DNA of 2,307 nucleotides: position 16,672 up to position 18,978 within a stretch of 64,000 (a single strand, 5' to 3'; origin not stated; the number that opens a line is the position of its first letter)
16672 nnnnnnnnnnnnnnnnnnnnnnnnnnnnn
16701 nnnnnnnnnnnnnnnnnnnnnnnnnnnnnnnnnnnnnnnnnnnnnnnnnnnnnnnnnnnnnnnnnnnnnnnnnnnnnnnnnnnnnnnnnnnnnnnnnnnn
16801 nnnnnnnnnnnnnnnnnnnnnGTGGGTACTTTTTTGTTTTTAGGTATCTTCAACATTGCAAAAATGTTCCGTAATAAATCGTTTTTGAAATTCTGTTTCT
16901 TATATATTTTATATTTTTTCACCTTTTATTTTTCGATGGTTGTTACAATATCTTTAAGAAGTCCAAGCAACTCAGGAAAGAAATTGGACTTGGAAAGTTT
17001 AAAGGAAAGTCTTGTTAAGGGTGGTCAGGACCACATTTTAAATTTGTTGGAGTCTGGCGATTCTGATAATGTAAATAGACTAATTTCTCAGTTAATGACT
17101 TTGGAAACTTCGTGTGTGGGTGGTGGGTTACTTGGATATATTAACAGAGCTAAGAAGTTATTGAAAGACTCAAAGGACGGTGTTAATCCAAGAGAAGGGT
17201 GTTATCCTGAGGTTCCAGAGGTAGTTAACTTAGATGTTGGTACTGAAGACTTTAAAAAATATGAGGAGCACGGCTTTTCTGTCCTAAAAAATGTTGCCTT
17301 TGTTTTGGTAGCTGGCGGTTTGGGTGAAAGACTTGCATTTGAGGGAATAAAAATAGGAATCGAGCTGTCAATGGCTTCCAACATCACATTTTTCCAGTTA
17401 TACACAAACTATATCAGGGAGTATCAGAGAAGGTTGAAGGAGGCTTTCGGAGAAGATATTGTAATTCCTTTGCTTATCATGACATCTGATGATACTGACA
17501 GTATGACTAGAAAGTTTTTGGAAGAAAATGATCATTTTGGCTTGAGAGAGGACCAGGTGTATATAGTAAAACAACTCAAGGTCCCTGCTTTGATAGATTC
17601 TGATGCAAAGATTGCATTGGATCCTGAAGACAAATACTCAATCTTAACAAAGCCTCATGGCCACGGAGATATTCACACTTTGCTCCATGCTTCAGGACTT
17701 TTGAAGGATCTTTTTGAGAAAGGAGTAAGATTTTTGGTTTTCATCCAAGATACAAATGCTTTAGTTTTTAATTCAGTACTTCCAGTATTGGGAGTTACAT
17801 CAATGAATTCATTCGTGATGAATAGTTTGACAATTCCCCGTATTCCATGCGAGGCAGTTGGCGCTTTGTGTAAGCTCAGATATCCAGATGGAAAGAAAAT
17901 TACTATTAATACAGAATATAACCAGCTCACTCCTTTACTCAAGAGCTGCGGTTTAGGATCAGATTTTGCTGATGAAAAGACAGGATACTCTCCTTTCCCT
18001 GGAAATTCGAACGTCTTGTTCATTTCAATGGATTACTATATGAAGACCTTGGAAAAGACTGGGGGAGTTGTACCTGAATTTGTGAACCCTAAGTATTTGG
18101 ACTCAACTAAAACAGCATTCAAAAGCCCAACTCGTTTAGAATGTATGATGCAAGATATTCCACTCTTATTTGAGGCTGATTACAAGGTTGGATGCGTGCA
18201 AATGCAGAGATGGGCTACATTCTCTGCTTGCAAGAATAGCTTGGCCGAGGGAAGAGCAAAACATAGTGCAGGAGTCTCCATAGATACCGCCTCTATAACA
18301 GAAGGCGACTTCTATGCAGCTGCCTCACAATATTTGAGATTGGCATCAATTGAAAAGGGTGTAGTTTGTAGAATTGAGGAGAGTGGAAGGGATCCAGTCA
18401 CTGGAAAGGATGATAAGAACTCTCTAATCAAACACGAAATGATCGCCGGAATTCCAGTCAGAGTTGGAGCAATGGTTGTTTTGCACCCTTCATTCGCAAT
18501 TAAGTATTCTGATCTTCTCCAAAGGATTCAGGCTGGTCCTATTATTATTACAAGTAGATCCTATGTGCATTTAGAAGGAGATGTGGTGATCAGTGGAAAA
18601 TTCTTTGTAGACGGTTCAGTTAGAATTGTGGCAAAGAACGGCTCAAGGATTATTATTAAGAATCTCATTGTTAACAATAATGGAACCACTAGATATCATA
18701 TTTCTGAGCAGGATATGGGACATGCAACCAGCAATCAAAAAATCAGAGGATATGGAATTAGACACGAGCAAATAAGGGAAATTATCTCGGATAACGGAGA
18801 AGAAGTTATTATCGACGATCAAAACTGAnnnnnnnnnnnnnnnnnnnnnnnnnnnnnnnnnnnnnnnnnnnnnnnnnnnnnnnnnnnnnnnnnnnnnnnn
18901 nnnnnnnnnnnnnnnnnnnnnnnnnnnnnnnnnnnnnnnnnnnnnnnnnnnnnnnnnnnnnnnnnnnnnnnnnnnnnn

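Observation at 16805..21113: UDP-sugar pyrophosphorylase directly upstream of a CBM20-containing CDPK: candidate carbohydrate-storage gene pair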

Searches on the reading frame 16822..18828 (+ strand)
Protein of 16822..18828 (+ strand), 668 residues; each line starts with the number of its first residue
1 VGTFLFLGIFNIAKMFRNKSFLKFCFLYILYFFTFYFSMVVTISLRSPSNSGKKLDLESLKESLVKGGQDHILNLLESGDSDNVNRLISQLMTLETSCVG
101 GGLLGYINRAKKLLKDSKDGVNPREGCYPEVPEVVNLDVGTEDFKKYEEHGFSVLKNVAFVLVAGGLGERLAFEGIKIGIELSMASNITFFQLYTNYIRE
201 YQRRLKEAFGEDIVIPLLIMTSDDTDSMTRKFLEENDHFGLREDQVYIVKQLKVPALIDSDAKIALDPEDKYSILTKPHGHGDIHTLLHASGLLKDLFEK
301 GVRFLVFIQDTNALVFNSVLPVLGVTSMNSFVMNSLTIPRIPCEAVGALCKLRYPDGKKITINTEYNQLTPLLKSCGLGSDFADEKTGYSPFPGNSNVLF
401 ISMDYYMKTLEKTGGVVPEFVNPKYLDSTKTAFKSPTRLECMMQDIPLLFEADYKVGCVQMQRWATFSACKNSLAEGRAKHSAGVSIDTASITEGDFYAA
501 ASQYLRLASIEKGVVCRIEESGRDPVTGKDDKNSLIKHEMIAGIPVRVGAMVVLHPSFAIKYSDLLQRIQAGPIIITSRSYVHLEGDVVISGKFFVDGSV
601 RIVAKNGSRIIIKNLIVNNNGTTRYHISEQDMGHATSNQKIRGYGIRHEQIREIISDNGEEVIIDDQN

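Call 5: search_protein_families(library=pfam, proteins=[window:16822-18828:+])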
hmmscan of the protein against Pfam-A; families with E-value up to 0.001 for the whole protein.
window:16822-18828:+ (668 aa): 1 family
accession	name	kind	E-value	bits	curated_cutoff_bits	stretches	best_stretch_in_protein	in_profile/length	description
PF01704.24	UDPGP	-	6e-21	75.1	22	1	141-317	37-202/413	UTP--glucose-1-phosphate uridylyltransferase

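Call 7: search_solved_structures(query=window:16822-18828:+, max_evalue=0.001, show_alignments=2)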
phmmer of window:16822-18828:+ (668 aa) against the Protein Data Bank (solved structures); distinct sequences matched with E-value up to 0.001: 30.
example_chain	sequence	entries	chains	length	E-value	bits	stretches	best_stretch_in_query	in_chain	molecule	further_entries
9uml_A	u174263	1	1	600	1.4e-113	383.9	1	84-662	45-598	MbUSP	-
9umk_A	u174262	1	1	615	1.4e-113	383.9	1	84-662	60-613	mbUSP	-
3ogz_A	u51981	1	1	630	2.7e-64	221.1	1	48-505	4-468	UDP-sugar pyrophosphorylase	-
3oh0_A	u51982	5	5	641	3e-64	220.9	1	48-505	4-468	UDP-sugar pyrophosphorylase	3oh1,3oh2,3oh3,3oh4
8tg2_A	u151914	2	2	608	3.6e-64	220.7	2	290-505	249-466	UTP-monosaccharide-1-phosphate uridylyltransferase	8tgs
8yp3_A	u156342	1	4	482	1.7e-21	79.7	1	57-371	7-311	UDP-N-acetylglucosamine diphosphorylase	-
4bma_A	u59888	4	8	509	4.1e-21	78.4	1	57-349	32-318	UDP-N-ACETYLGLUCOSAMINE PYROPHOSPHORYLASE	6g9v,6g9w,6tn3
9g53_B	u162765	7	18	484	4.5e-21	78.3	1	59-349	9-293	UDP-N-acetylglucosamine diphosphorylase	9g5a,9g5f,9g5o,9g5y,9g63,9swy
6z2f_A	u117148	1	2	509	5.9e-19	71.3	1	55-352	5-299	UDP-N-acetylhexosamine pyrophosphorylase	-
1jv1_A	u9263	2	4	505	6.2e-19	71.2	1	57-352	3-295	GlcNAc1P uridyltransferase isoform 1: AGX1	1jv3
1jvd_A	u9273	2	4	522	6.7e-19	71.1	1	57-352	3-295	UDPGLCNAC PYROPHOSPHORYLASE (AGX2) | GLCNAC1P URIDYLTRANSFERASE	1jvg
1vm8_A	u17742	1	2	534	8.2e-18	67.5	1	56-352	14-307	UDP-N-acetylglucosamine pyrophosphorylase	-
8qh2_A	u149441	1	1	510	2.9e-17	65.7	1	140-357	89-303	UDP-N-acetylhexosamine pyrophosphorylase,UDP-N-acetylhexosamine pyrophosphorylase-like pro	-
2yqc_A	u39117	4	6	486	3.4e-16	62.2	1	61-349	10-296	UDP-N-acetylglucosamine pyrophosphorylase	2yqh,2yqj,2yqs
3oc9_A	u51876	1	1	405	8.8e-16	60.8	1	157-477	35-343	UDP-N-acetylglucosamine pyrophosphorylase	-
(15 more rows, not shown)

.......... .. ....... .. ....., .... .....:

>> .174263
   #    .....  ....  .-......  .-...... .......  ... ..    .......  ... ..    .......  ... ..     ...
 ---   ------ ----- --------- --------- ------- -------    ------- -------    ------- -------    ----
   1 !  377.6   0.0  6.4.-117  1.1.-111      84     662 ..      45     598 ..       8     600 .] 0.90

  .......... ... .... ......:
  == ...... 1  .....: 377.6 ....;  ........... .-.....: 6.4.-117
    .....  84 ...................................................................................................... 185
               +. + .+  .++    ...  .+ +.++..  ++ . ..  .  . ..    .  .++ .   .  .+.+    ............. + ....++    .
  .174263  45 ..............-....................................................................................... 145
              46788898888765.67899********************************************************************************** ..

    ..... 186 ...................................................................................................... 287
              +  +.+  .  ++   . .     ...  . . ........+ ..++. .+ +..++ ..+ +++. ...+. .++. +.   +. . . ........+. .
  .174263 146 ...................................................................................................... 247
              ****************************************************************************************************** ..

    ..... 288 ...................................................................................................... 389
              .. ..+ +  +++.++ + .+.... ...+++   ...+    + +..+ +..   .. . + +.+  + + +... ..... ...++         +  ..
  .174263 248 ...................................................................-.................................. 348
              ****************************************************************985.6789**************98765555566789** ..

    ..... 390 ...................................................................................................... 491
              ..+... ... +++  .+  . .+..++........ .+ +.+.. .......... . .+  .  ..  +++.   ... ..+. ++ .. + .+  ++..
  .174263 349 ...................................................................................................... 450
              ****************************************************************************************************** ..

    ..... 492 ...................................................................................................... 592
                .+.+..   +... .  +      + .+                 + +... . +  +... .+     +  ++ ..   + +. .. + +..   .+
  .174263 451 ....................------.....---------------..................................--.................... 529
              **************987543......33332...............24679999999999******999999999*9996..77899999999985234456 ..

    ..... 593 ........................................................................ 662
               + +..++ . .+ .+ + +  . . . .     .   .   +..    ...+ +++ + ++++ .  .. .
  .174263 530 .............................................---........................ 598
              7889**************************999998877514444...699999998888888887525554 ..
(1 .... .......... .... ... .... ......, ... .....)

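Call 14: find_homologous_proteins(query=window:16864-18828:+, max_evalue=1e-30)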
Query window:16864-18828:+ (654 aa): 3145 proteins with E <= 1e-30 among 8000 candidates; the best 120 are listed.
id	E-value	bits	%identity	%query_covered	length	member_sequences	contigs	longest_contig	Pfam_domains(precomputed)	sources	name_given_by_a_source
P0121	0.0e+0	1460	99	100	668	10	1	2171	PF01704.25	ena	-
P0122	0.0e+0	1284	89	96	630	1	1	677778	PF01704.25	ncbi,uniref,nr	ncbi:uncharacterized protein cubi_02861 [Cryptosporidium ubiquitum]|uniref:UTP-monosaccharide-1-phos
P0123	0.0e+0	1280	84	100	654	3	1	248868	PF01704.25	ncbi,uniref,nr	ncbi:secreted UDP-N-acetylglucosamine pyrophosphorylase-like protein [Cryptosporidium canis]|uniref:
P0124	0.0e+0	1253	86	96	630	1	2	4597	PF01704.25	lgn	-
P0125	0.0e+0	1172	77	99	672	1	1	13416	PF01704.25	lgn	-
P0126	0.0e+0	1133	77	96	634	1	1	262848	PF01704.25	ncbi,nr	ncbi:UDP-sugar pyrophospharylase [Cryptosporidium felis]|nr:UDP-sugar pyrophospharylase [Cryptospori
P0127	0.0e+0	1028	71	96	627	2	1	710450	PF01704.25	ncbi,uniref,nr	ncbi:secreted UDP-N-acetylglucosamine pyrophosphorylase family [Cryptosporidium bovis]|uniref:secret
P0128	1.7e-295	1000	69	96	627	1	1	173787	PF01704.25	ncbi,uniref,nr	ncbi:hypothetical protein FG386_003670 [Cryptosporidium ryanae]|uniref:uncharacterized protein n=1 T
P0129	4.3e-235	800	57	96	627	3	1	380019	PF01704.25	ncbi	ncbi:putative UDP-sugar pyrophospharylase [Cryptosporidium serpentis]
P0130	2.5e-146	507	45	93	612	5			PF01704.25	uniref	uniref:UTP-monosaccharide-1-phosphate uridylyltransferase n=1 Tax=Guillardia theta TaxID=55529 RepID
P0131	4.9e-142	493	44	91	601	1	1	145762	PF01704.25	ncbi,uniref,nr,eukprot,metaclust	ncbi:unnamed protein product [Vitrella brassicaformis CCMP3155]|uniref:UTP-monosaccharide-1-phosphat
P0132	5.9e-140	486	43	91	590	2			PF01704.25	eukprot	eukprot:GILK01001770.1.p1 GENE.GILK01001770.1~~GILK01001770.1.p1 ORF type:complete len:591 (+),score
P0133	1.4e-139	485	43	89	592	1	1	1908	PF01704.25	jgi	-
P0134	8.2e-138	479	43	92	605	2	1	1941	PF01704.25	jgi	jgi:UDP-sugar pyrophosphorylase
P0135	3.6e-137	477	42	90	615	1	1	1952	PF01704.25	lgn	-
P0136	7.4e-137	476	42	91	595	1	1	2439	PF01704.25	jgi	-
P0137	9.5e-135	469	43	90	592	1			PF01704.25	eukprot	eukprot:c11458_g1_i1.p1 GENE.c11458_g1_i1~~c11458_g1_i1.p1 ORF type:complete len:593 (+),score=248.7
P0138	1.3e-134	468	43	90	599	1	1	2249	PF01704.25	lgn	-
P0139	9.2e-134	466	43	90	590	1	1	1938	PF01704.25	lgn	-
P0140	5.9e-133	463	42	89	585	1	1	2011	PF01704.25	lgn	-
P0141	1.1e-131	459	42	92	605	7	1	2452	PF01704.25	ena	-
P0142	6.9e-131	456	44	90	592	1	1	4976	PF01704.25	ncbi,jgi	jgi:UDP-sugar pyrophosphorylase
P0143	1.0e-130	455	42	91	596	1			PF01704.25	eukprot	eukprot:c13349_g1_i1.p1 GENE.c13349_g1_i1~~c13349_g1_i1.p1 ORF type:complete len:617 (-),score=184.2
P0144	1.1e-130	455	41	90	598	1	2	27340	PF01704.25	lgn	-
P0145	1.6e-130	455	41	92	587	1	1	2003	PF01704.25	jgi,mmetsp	mmetsp:Transcript_101101/g.290997 ORF Transcript_101101/g.290997 Transcript_101101/m.290997 type:com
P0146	5.2e-130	453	42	90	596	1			PF01704.25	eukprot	eukprot:augustus_masked-scaffold_3-processed-gene-14.12-mRNA-1 protein AED:0.00 eAED:0.00 QI:51/1/1/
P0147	5.8e-130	453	40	85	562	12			PF01704.25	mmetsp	mmetsp:Transcript_15679/g.25065 ORF Transcript_15679/g.25065 Transcript_15679/m.25065 type:complete 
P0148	1.0e-129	452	40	94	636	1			PF01704.25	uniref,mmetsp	uniref:UTP-monosaccharide-1-phosphate uridylyltransferase n=1 Tax=Hemiselmis tepida TaxID=464990 Rep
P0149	1.2e-129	452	41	89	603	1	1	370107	PF01704.25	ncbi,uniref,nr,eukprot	ncbi:unnamed protein product [Ostreobium quekettii]|uniref:UTP-monosaccharide-1-phosphate uridylyltr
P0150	1.4e-129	452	41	92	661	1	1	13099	PF01704.25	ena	-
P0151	1.6e-129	452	43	90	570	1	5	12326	PF01704.25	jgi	jgi:UDP-sugar pyrophosphorylase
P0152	1.8e-129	451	41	94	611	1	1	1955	PF01704.25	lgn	-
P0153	2.7e-129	451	42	90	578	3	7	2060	PF01704.25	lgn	-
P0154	2.7e-129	451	41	93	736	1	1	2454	PF01704.25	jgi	-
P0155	2.7e-129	451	43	90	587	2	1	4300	PF01704.25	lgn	-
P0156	3.9e-129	450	41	91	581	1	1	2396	PF01704.25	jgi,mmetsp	mmetsp:Transcript_23078/g.46707 ORF Transcript_23078/g.46707 Transcript_23078/m.46707 type:complete 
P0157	5.6e-129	450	41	90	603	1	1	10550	PF01704.25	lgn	-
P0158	6.0e-129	450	42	89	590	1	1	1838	PF01704.25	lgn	-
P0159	9.6e-129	449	43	84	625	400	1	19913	PF01704.25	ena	-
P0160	1.0e-128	449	41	94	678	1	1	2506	PF01704.25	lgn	-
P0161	1.2e-128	449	40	90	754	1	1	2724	PF01704.25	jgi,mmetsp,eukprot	mmetsp:Transcript_39347/g.47684 ORF Transcript_39347/g.47684 Transcript_39347/m.47684 type:complete 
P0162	1.3e-128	449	40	94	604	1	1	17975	PF01704.25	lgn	-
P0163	2.1e-128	448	43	89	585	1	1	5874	PF01704.25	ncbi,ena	-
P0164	2.1e-128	448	44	87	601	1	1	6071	PF01704.25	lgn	-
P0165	2.8e-128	447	42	89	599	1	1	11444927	PF01704.25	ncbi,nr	ncbi:hypothetical protein BSKO_01811 [Bryopsis sp. KO-2023]|nr:hypothetical protein BSKO_01811 [Bryo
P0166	3.6e-128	447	43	84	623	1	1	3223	PF01704.25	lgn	-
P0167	4.7e-128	447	43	90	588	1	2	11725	PF01704.25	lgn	-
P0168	6.0e-128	446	43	84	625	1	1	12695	PF01704.25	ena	-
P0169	7.9e-128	446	43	84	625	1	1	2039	PF01704.25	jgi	-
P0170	7.9e-128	446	44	88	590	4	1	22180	PF01704.25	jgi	jgi:UDP-sugar pyrophosphorylase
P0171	7.9e-128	446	43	84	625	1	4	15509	PF01704.25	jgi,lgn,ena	-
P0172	8.5e-128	446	40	93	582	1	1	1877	PF01704.25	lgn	-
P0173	8.5e-128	446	39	93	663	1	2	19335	PF01704.25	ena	-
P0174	1.5e-127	445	43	84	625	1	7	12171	PF01704.25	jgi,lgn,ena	-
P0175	1.5e-127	445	40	93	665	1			PF01704.25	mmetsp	mmetsp:Transcript_66535/g.138695 ORF Transcript_66535/g.138695 Transcript_66535/m.138695 type:comple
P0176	2.2e-127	444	43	84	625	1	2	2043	PF01704.25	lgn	-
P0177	2.6e-127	444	43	89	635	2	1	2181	PF01704.25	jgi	jgi:UDP-sugar pyrophosphorylase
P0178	4.1e-127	444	41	91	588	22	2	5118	PF01704.25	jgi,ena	jgi:UDP-sugar pyrophosphorylase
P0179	4.2e-127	444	41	92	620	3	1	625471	PF01704.25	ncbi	ncbi:UTP-monosaccharide-1-phosphate uridylyltransferase [Plasmodiophora brassicae]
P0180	4.5e-127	443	40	95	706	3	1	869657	PF01704.25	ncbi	ncbi:hypothetical protein AAMO2058_000634700 [Amorphochlora amoebiformis]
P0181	7.1e-127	443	43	84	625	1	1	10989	PF01704.25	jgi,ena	-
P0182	7.2e-127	443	43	92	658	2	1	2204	PF01704.25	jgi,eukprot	eukprot:CAMPEP_0202442046 /NCGR_PEP_ID=MMETSP1360-20130828/1534_1 /ASSEMBLY_ACC=CAM_ASM_000848 /TAXO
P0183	1.0e-126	442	39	92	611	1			PF01704.25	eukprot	eukprot:CAMPEP_0167763760 /NCGR_PEP_ID=MMETSP0110_2-20121227/13587_1 /TAXON_ID=629695 /ORGANISM="Gym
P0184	1.0e-126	442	43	84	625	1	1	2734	PF01704.25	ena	-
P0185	1.1e-126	442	41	92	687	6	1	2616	PF01704.25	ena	-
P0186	1.1e-126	442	44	83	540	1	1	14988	PF01704.25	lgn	-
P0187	1.7e-126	442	42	89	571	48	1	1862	PF01704.25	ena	-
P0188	2.3e-126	441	41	92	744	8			PF01704.25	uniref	uniref:UTP-monosaccharide-1-phosphate uridylyltransferase n=1 Tax=Tetradesmus obliquus TaxID=3088 Re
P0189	2.3e-126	441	45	83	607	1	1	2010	PF01704.25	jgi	-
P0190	3.2e-126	441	42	90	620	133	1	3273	PF01704.25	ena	-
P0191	3.2e-126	441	43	86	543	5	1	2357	PF01704.25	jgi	-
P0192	3.2e-126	441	40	92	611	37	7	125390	PF01704.25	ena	-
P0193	3.4e-126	441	42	85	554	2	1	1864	PF01704.25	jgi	jgi:UDP-sugar pyrophosphorylase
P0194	4.0e-126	440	39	93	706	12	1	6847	PF01704.25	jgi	-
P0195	5.0e-126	440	41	94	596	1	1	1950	PF01704.25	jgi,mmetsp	mmetsp:Transcript_106753/g.284009 ORF Transcript_106753/g.284009 Transcript_106753/m.284009 type:com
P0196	5.8e-126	440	43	93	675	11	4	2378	PF01704.25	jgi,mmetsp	mmetsp:Transcript_33951/g.37932 ORF Transcript_33951/g.37932 Transcript_33951/m.37932 type:complete 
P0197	5.9e-126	440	40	93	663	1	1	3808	PF01704.25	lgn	-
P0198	7.4e-126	439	41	92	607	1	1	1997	PF01704.25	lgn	-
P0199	1.0e-125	439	41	92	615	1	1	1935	PF01704.25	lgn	-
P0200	1.5e-125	438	40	90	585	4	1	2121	PF01704.25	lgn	-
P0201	1.6e-125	438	41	93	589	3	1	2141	PF01704.25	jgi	-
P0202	1.6e-125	438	41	91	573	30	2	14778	PF01704.25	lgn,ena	-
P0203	2.3e-125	438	43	84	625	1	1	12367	PF01704.25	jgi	jgi:UDP-sugar pyrophosphorylase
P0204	2.5e-125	438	39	92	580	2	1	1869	PF01704.25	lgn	-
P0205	2.6e-125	438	41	89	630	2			PF01704.25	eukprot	eukprot:g653.t1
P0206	2.7e-125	438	45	85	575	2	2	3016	PF01704.25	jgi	-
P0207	3.2e-125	437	41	92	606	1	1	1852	PF01704.25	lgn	-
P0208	3.5e-125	437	41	94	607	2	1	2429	PF01704.25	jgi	-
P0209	3.8e-125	437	42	96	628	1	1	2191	PF01704.25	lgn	-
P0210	4.6e-125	437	43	90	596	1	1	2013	PF01704.25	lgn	-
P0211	4.9e-125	437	41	91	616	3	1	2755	PF01704.25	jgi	-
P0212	5.6e-125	437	41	96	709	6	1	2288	PF01704.25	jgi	-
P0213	6.4e-125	436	39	91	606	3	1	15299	PF01704.25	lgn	-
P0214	7.1e-125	436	40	93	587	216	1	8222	PF01704.25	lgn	-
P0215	8.5e-125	436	38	99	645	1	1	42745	PF01704.25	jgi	jgi:UDP-sugar pyrophosphorylase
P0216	9.8e-125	436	43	93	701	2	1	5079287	PF01704.25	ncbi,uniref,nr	ncbi:UDP-sugar pyrophosphorylase [Nitzschia inconspicua]|uniref:UDP-sugar pyrophosphorylase n=1 Tax=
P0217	1.5e-124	435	40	92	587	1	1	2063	PF01704.25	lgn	-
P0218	1.9e-124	435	42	93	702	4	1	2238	PF01704.25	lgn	-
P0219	2.0e-124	435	40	92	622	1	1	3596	PF01704.25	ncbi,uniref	ncbi:UDP-sugar pyrophosphorylase (UDP-galactose/glucose pyrophosphorylase) (UGGPase) [Durusdinium tr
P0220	2.7e-124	434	40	92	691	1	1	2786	PF01704.25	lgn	-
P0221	2.9e-124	434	43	91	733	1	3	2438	PF01704.25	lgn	-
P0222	3.0e-124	434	41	90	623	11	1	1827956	PF01704.25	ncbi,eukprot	ncbi:UNVERIFIED_CONTAM: UDP-sugar pyrophospharylase [Hammondia hammondi]|eukprot:XP_008889320.1 UDP-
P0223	4.5e-124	434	41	88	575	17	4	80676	PF01704.25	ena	-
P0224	5.0e-124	433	43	81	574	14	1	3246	PF01704.25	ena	-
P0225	5.4e-124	433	42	93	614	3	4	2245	PF01704.25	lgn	-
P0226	5.4e-124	433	40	96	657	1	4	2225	PF01704.25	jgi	-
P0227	7.1e-124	433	41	90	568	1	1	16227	PF01704.25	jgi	jgi:UDP-sugar pyrophosphorylase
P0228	8.5e-124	433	43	85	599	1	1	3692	PF01704.25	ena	-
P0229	1.0e-123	432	41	90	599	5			PF01704.25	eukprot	eukprot:TRINITY_DN2005_c0_g1_i7.p1 TRINITY_DN2005_c0_g1~~TRINITY_DN2005_c0_g1_i7.p1 ORF type:complet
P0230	1.1e-123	432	38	91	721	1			PF01704.25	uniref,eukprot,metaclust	uniref:UTP-monosaccharide-1-phosphate uridylyltransferase n=1 Tax=Chromera velia CCMP2878 TaxID=1169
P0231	1.3e-123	432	41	91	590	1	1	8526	PF01704.25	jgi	-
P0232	1.3e-123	432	41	93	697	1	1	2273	PF01704.25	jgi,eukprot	eukprot:CAMPEP_0116133172 /NCGR_PEP_ID=MMETSP0329-20121206/9961_1 /TAXON_ID=697910 /ORGANISM="Pseudo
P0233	1.4e-123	432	42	88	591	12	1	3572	PF01704.25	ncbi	-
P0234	1.5e-123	432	41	94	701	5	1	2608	PF01704.25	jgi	-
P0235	1.7e-123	432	39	90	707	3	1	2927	PF01704.25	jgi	-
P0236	1.7e-123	432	42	96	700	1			PF01704.25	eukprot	eukprot:scaffold1184_cov132-Cylindrotheca_fusiformis.AAC.3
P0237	1.8e-123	432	42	88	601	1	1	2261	PF01704.25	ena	-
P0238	1.8e-123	432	41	91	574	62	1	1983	PF01704.25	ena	-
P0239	2.0e-123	431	42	88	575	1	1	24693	PF01704.25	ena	-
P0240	2.1e-123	431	41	91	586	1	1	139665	PF01704.25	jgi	-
